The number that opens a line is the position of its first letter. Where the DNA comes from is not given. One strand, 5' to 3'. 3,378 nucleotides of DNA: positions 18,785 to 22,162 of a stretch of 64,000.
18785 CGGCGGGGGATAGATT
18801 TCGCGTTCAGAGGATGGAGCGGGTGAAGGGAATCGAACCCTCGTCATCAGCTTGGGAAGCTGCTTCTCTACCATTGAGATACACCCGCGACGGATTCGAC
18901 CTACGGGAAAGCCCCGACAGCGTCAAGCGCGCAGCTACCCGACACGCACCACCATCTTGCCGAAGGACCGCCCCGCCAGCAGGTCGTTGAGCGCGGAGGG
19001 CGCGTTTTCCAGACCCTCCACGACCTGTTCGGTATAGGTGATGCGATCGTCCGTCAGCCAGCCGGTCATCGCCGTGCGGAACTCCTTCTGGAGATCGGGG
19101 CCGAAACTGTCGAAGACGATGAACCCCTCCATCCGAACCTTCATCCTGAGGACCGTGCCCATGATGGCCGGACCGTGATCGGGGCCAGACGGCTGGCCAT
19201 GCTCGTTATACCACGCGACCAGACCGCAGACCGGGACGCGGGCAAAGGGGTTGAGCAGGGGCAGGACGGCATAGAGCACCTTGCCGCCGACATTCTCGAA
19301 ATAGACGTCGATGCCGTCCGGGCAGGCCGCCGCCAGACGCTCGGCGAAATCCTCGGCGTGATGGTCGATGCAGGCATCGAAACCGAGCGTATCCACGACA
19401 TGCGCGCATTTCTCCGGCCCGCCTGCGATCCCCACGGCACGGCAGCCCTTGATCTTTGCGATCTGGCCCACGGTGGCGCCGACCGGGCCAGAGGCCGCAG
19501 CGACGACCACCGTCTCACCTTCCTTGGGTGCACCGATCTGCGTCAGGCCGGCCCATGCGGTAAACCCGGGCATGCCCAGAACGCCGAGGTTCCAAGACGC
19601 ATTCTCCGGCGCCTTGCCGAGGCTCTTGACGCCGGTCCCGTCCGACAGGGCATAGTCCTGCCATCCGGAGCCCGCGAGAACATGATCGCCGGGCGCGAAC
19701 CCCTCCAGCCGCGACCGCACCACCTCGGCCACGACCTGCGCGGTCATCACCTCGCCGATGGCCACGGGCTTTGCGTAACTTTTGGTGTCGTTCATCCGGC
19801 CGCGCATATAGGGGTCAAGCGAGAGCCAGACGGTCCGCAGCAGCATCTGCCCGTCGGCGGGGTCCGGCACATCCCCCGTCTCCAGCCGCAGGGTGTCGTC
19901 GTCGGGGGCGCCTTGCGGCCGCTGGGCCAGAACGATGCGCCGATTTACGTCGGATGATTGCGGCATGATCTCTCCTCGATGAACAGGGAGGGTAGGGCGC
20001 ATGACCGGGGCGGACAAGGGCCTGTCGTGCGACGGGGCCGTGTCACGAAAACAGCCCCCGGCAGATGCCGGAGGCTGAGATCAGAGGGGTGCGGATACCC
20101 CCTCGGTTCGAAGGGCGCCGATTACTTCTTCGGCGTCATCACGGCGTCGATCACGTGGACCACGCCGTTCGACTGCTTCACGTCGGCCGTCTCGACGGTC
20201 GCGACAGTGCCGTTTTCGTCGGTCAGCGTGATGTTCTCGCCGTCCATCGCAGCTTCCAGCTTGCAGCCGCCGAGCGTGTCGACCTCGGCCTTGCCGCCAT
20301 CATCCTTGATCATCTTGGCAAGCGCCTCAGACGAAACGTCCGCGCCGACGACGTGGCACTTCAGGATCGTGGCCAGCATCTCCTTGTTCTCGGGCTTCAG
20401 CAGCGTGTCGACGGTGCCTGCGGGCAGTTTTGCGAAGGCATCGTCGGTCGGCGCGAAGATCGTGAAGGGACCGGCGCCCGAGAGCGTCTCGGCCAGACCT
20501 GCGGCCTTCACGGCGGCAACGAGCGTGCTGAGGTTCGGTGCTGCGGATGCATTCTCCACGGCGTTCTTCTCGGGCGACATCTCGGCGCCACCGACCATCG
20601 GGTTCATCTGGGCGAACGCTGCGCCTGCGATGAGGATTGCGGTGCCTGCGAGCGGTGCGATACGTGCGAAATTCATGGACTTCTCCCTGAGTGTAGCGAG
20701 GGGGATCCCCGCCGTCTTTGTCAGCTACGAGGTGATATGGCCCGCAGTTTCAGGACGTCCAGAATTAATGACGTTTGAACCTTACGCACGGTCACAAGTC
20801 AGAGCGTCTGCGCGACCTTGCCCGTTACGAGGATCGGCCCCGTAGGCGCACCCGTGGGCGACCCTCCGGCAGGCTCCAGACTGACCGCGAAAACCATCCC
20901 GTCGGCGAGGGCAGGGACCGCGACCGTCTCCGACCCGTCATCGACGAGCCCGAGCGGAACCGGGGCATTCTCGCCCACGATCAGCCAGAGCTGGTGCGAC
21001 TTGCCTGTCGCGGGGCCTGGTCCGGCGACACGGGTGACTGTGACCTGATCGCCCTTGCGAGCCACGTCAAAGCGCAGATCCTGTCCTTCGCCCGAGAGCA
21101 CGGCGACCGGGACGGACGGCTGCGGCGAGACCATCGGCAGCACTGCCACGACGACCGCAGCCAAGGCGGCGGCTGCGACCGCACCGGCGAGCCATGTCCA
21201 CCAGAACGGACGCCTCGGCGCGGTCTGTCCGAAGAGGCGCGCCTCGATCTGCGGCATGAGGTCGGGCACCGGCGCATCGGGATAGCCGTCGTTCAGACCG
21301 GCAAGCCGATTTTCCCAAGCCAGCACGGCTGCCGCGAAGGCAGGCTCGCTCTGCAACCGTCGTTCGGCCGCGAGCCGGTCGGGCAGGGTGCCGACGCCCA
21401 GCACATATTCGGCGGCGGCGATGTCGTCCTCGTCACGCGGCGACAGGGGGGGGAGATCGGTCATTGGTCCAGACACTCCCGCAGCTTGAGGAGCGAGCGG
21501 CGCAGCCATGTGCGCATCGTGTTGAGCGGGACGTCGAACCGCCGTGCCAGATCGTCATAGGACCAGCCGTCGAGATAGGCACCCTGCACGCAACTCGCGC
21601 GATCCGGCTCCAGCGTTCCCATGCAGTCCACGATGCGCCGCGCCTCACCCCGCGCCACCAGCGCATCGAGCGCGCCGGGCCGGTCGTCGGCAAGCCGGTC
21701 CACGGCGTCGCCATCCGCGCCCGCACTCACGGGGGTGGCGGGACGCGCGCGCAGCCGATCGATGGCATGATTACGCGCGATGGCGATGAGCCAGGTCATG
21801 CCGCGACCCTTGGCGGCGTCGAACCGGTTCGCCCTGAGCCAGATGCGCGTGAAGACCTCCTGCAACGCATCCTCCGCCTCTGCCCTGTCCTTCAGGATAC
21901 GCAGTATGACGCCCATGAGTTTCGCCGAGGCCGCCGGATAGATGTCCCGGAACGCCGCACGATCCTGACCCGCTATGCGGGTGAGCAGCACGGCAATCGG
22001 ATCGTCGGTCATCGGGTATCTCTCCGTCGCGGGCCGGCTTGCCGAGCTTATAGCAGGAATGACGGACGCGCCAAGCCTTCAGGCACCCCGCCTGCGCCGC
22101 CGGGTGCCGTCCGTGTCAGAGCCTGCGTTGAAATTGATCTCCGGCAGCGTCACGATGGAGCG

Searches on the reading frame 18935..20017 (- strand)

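Call 29: search_protein_families(library=pfam, proteins=[window:18935-20017:-], max_evalue=1e-8)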
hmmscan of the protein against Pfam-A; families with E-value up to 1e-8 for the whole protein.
window:18935-20017:- (360 aa): 3 families
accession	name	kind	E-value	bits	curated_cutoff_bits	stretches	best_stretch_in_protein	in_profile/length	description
PF16884.10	ADH_N_2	-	3.6e-41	139.9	31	1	26-131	1-106/108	N-terminal domain of oxidoreductase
PF00107.32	ADH_zinc_N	-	5.8e-17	62.3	31.8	1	178-315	1-122/129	Zinc-binding dehydrogenase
PF13602.12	ADH_zinc_N_2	-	9.9e-10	39.9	27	1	211-357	1-134/134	Zinc-binding dehydrogenase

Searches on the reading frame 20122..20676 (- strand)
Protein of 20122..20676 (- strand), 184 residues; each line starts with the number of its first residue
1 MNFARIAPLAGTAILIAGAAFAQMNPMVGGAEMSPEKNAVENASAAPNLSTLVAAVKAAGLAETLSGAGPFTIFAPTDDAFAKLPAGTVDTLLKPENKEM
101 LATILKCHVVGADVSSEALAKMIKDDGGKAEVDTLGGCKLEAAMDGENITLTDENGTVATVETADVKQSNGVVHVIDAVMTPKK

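Call 29: search_protein_families(library=pfam, proteins=[window:20122-20676:-], max_evalue=1e-8)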
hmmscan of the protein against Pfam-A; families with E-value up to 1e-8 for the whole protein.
window:20122-20676:- (184 aa): 1 family
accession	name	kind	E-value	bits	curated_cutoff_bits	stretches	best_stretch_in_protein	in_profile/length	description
PF02469.27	Fasciclin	-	2.7e-34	118.4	22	1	47-182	1-123/123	Fasciclin domain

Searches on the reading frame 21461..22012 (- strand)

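Call 29: search_protein_families(library=pfam, proteins=[window:21461-22012:-], max_evalue=1e-8)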
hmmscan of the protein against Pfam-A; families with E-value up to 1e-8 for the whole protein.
window:21461-22012:- (183 aa): 2 families
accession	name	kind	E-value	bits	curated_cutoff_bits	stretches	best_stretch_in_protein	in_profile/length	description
PF04542.20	Sigma70_r2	-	9.5e-15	54.6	24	1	31-90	8-68/71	Sigma-70 region 2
PF08281.18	Sigma70_r4_2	-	6.7e-11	42.1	25.7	1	125-177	2-54/54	Sigma-70, region 4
